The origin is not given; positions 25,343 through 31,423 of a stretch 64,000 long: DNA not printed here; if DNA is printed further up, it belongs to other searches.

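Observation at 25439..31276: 1945-aa transglutaminase-like / Upf1-like helicase / Vsr-like nuclease / DUF3320 giant protein inserted in the middle of a polysaccharide locus: candidate single-gene defence (Nhi-like) system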

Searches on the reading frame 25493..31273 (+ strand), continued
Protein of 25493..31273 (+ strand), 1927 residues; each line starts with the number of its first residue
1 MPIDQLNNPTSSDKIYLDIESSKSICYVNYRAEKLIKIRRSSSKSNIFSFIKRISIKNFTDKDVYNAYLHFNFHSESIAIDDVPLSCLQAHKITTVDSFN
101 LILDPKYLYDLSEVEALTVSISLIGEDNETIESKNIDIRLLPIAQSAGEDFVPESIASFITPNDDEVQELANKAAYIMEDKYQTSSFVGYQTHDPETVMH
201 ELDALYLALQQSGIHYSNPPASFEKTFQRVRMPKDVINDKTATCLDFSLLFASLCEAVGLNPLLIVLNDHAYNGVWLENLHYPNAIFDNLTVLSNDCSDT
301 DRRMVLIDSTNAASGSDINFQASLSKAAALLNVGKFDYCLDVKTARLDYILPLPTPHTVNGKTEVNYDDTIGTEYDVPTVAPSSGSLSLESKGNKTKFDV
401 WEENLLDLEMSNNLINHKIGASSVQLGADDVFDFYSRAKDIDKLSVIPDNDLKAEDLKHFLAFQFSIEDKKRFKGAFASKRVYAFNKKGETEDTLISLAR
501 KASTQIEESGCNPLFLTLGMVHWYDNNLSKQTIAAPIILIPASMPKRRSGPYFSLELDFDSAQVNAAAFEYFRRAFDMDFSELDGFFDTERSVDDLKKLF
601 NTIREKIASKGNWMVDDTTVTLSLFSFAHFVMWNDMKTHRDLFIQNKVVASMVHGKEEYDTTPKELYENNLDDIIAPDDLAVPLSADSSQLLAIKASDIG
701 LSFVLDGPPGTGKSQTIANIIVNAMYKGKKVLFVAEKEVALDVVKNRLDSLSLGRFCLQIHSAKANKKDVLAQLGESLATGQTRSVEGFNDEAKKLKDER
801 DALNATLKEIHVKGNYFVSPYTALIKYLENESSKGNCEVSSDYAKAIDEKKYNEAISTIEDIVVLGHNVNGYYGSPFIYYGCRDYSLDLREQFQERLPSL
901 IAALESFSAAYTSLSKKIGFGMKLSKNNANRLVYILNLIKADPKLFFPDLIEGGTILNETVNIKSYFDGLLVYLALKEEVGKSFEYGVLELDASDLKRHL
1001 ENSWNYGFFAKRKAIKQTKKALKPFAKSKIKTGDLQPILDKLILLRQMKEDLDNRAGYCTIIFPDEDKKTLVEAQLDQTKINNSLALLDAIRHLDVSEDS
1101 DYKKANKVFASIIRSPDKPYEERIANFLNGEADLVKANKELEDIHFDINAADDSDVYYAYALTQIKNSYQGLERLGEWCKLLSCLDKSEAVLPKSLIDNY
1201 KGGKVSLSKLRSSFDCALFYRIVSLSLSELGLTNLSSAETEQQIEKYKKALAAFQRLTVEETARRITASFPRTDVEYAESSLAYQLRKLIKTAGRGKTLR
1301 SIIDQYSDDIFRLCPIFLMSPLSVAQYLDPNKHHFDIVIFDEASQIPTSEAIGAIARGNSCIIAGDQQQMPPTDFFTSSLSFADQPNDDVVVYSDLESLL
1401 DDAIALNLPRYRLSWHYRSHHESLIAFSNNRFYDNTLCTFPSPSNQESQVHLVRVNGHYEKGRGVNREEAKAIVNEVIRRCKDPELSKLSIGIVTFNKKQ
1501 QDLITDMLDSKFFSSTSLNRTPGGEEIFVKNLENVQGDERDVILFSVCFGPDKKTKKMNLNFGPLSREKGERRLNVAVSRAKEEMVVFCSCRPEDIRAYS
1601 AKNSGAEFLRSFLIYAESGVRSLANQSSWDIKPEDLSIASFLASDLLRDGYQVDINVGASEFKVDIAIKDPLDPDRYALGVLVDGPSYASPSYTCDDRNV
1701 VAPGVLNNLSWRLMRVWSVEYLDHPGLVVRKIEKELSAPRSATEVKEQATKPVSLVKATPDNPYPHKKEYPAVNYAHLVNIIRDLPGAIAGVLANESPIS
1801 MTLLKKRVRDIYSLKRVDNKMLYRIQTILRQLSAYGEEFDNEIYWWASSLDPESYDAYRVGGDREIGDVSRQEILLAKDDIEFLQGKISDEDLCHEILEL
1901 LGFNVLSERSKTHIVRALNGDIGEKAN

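Call 27: find_encoding_contigs(protein=P0011, flank=10000, max_places=2)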
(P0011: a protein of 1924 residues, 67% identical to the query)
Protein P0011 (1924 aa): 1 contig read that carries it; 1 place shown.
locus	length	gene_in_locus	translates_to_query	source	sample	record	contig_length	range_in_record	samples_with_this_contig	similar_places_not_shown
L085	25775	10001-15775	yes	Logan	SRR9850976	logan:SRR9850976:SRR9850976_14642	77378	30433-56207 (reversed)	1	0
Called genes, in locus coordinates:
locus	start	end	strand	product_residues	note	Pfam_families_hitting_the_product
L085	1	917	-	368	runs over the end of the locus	PF00534:Glycos_transf_1, PF13692:Glyco_trans_1_4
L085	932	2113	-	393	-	PF03721:UDPG_MGDP_dh_N, PF00984:UDPG_MGDP_dh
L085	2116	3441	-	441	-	PF04932:Wzy_C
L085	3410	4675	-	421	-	-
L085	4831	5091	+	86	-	-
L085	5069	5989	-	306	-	PF00535:Glycos_transf_2, PF10111:Glyco_tranf_2_2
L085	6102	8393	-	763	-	PF04230:PS_pyruv_trans, PF00037:Fer4 (faint), PF12837:Fer4_6 (faint), PF12838:Fer4_7, PF13187:Fer4_9 (weak), PF13237:Fer4_10 (faint), PF14697:Fer4_21 (weak), PF04432:FrhB_FdhB_C, +1 more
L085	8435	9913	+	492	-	PF01943:Polysacc_synt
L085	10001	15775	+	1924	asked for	PF13195:DUF4011, PF13086:AAA_11 (weak), PF13087:AAA_12, PF18741:MTES_1575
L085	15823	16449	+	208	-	PF02397:Bac_transf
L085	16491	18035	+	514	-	PF09991:DUF2232 (faint), PF03062:MBOAT, PF13813:MBOAT_2 (weak)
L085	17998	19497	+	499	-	PF13306:LRR_5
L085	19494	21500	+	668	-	PF13306:LRR_5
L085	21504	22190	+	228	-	PF01048:PNP_UDP_1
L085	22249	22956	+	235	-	PF00300:His_Phos_1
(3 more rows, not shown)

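Call 28: find_encoding_contigs(protein=P0012, flank=10000, max_places=2)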
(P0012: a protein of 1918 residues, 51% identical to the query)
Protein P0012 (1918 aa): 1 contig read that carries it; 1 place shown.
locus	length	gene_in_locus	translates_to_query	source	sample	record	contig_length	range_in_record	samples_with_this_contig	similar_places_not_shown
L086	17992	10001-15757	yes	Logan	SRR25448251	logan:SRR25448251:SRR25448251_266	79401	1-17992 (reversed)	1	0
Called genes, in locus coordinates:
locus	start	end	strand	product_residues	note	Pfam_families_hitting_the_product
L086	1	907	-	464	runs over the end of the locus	-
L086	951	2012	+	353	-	PF13439:Glyco_transf_4, PF20706:GT4-conflict (weak), PF00534:Glycos_transf_1, PF13692:Glyco_trans_1_4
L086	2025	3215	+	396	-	PF00534:Glycos_transf_1, PF13692:Glyco_trans_1_4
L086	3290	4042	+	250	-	PF00535:Glycos_transf_2, PF10111:Glyco_tranf_2_2, PF13641:Glyco_tranf_2_3 (weak)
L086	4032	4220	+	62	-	-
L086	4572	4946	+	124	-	PF08271:Zn_Ribbon_TF (faint), PF10571:UPF0547 (faint), PF12773:DZR, PF13240:Zn_Ribbon_1, PF13248:Zn_ribbon_3 (faint), PF17032:Zn_ribbon_15 (faint), PF24460:DUF7575 (weak), PF13240:Zn_Ribbon_1 (weak)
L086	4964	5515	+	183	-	-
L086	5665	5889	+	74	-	PF13443:HTH_26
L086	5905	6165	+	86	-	PF12773:DZR, PF13240:Zn_Ribbon_1, PF13248:Zn_ribbon_3 (weak)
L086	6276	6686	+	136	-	-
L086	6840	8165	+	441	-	PF13421:Band_7_1, PF14237:GYF_2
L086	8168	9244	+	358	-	-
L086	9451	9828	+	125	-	PF16127:DUF4839 (weak)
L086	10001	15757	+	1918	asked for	PF13195:DUF4011, PF13086:AAA_11 (weak), PF13245:AAA_19 (faint), PF13604:AAA_30 (faint), PF13086:AAA_11 (weak), PF13087:AAA_12, PF18741:MTES_1575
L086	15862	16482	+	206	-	PF02397:Bac_transf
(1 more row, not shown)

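Call 29: find_encoding_contigs(protein=P0014, flank=10000, max_places=2)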
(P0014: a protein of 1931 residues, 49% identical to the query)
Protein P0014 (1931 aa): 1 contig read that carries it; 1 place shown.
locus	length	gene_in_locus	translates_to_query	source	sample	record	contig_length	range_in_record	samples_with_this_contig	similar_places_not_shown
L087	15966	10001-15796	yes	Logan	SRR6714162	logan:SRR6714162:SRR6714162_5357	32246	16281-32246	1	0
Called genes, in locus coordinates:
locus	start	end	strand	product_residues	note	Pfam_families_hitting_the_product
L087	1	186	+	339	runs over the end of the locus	PF00106:adh_short (weak), PF01073:3Beta_HSD, PF01370:Epimerase, PF02719:Polysacc_synt_2, PF05368:NmrA, PF16363:GDP_Man_Dehyd, PF13460:NAD_binding_10, PF08485:Polysacc_syn_2C, +1 more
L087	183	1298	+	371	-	PF01370:Epimerase, PF02719:Polysacc_synt_2 (faint), PF16363:GDP_Man_Dehyd (faint), PF14667:Polysacc_synt_C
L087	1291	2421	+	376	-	PF02350:Epimerase_2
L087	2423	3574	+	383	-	-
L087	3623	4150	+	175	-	-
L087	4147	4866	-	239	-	PF00300:His_Phos_1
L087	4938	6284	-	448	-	PF13173:AAA_14, PF13635:DUF4143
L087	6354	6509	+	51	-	-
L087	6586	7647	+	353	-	PF00004:AAA, PF07728:AAA_5 (weak)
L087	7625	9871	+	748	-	PF00082:Peptidase_S8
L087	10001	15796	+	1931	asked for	PF13195:DUF4011, PF13086:AAA_11 (weak), PF13245:AAA_19 (faint), PF13086:AAA_11 (weak), PF13087:AAA_12, PF18741:MTES_1575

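Call 30: find_encoding_contigs(protein=P0019, flank=10000, max_places=3)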
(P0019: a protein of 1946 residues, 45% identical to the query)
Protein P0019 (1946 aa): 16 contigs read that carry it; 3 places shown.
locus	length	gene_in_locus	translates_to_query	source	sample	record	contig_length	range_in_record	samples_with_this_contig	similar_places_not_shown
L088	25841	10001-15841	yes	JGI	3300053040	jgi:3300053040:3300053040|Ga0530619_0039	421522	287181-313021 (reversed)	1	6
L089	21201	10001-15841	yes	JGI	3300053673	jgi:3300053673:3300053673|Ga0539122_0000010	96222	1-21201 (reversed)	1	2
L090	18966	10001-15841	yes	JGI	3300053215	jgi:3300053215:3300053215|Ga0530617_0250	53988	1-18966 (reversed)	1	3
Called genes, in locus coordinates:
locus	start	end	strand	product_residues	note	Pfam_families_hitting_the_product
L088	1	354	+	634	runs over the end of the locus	PF00251:Glyco_hydro_32N, PF08244:Glyco_hydro_32C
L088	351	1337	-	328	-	PF00356:LacI, PF13377:Peripla_BP_3 (weak)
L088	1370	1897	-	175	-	-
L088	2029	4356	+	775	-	-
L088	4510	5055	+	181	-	-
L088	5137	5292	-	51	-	-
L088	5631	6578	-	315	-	-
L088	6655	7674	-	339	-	PF01661:Macro (weak)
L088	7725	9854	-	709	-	PF10592:AIPR, PF00570:HRDC (weak)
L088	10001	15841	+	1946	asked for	PF13195:DUF4011, PF04851:ResIII (faint), PF13086:AAA_11, PF13245:AAA_19 (faint), PF13604:AAA_30 (faint), PF13087:AAA_12, PF18741:MTES_1575, PF11784:DUF3320 (weak)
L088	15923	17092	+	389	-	-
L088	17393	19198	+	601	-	PF00753:Lactamase_B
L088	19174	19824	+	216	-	-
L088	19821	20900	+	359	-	-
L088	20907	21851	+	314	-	-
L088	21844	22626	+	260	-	PF02463:SMC_N, PF13476:AAA_23 (weak), PF00005:ABC_tran, PF13304:AAA_21 (faint)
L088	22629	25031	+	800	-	PF01823:MACPF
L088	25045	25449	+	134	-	-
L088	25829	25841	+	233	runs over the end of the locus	PF00092:VWA (weak), PF13519:VWA_2 (weak)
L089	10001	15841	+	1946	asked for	PF13195:DUF4011, PF04851:ResIII (faint), PF13086:AAA_11, PF13245:AAA_19 (faint), PF13604:AAA_30 (faint), PF13087:AAA_12, PF18741:MTES_1575, PF11784:DUF3320 (weak)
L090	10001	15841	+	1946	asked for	PF13195:DUF4011, PF04851:ResIII (faint), PF13086:AAA_11, PF13245:AAA_19 (faint), PF13604:AAA_30 (faint), PF13087:AAA_12, PF18741:MTES_1575, PF11784:DUF3320 (weak)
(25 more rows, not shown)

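Call 31: find_encoding_contigs(protein=P0030, flank=10000, max_places=2)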
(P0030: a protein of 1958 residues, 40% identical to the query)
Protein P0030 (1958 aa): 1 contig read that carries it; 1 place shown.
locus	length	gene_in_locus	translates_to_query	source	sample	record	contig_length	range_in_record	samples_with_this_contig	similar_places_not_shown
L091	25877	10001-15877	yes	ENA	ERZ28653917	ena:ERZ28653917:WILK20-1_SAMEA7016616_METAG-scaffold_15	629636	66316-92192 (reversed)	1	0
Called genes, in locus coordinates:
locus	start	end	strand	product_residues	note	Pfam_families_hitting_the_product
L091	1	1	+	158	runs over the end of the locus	PF01467:CTP_transf_like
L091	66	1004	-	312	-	-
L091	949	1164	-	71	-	-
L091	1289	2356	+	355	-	PF02588:YitT_membrane, PF10035:DUF2179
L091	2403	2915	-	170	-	-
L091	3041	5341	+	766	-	PF00403:HMA, PF00122:E1-E2_ATPase, PF00702:Hydrolase, PF08282:Hydrolase_3 (faint)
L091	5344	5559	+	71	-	PF00403:HMA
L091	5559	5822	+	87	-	PF02583:Trns_repr_metal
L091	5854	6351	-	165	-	-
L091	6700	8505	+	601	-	-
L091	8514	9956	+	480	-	PF00587:tRNA-synt_2b, PF03129:HGTP_anticodon, PF09180:ProRS-C_1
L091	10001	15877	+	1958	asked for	PF13195:DUF4011, PF13086:AAA_11, PF13245:AAA_19 (faint), PF13604:AAA_30 (faint), PF13086:AAA_11 (weak), PF13087:AAA_12, PF18741:MTES_1575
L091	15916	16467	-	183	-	-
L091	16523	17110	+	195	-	-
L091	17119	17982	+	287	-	-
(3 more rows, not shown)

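Call 33: search_dna_similar(query=window:25493-31273:+, collection=plasmids, mode=protein, max_rows=25)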
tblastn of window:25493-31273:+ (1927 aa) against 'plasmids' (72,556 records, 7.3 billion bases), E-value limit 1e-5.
Records with a match: 621; places in all: 652; records where one place covers at least 80% of the query: 32.
Best place of each record, by identity: <60% 621.
By first word of the organism name: Klebsiella 243; Ralstonia 118; Acinetobacter 43; Pseudomonas 25; Rhizobium 22; Raoultella 12; Vibrio 10; Nostoc 7; Clostridium 7; Paracoccus 6; and 79 more.
By predicted mobility (MOB-suite, as given by PLSDB): non-mobilizable 238; conjugative 225; mobilizable 158.
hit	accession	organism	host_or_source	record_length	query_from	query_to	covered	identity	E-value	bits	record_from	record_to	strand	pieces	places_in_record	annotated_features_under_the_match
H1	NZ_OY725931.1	Bacteroides finegoldii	-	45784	78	1874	93%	31.2%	0e+0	866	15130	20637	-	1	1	DUF3320 domain-containing protein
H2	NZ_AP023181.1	Paraburkholderia sp. PGU19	Physopelta gutta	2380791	96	1904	86%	31.0%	6e-110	769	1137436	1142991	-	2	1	none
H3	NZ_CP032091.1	Pseudoalteromonas donghaensis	cell culture,seawater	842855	138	1737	83%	31.8%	0e+0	693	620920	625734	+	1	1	DUF4011 domain-containing protein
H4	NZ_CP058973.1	Pseudoalteromonas sp. JSTW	cell culture,marine sediment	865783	138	1737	83%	31.7%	0e+0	688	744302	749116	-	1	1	DUF4011 domain-containing protein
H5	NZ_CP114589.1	Salinivibrio kushneri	-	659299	103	1750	86%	30.1%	0e+0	639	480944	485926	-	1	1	DUF4011 domain-containing protein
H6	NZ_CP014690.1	Gluconobacter albidus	water kefir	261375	100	1774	87%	29.6%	0e+0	658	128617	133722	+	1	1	DUF3320 domain-containing protein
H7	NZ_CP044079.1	Paracoccus yeei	Homo sapiens,clinical isolate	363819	73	1736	86%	29.6%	9e-177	607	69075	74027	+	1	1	DUF3320 domain-containing protein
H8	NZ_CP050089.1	Rhizobium leguminosarum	Trifolium pratense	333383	103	1721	84%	30.1%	0e+0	639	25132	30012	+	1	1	DUF3320 domain-containing protein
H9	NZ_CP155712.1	Klebsiella quasipneumoniae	Homo sapiens,urine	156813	103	1730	84%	29.9%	0e+0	657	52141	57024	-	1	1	DUF3320 domain-containing protein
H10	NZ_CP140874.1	Rhizobium beringeri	Trifolium pratense,whole organism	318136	103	1721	84%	30.1%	0e+0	640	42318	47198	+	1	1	DUF3320 domain-containing protein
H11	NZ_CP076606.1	Raoultella ornithinolytica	Dongxiang wild rice,pure culture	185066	103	1730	84%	29.9%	0e+0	657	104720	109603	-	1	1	DUF3320 domain-containing protein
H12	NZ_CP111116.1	Raoultella sp. DY2415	crude oil contaminated soil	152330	103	1730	84%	29.9%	0e+0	657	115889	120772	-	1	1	DUF3320 domain-containing protein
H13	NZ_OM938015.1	Klebsiella michiganensis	-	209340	103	1730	84%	29.9%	0e+0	656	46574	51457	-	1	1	DUF3320 domain-containing protein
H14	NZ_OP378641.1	Klebsiella michiganensis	-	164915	103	1730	84%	29.9%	0e+0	656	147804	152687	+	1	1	DUF3320 domain-containing protein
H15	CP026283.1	Klebsiella oxytoca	-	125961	103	1730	84%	29.9%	0e+0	656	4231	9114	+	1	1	DNA helicase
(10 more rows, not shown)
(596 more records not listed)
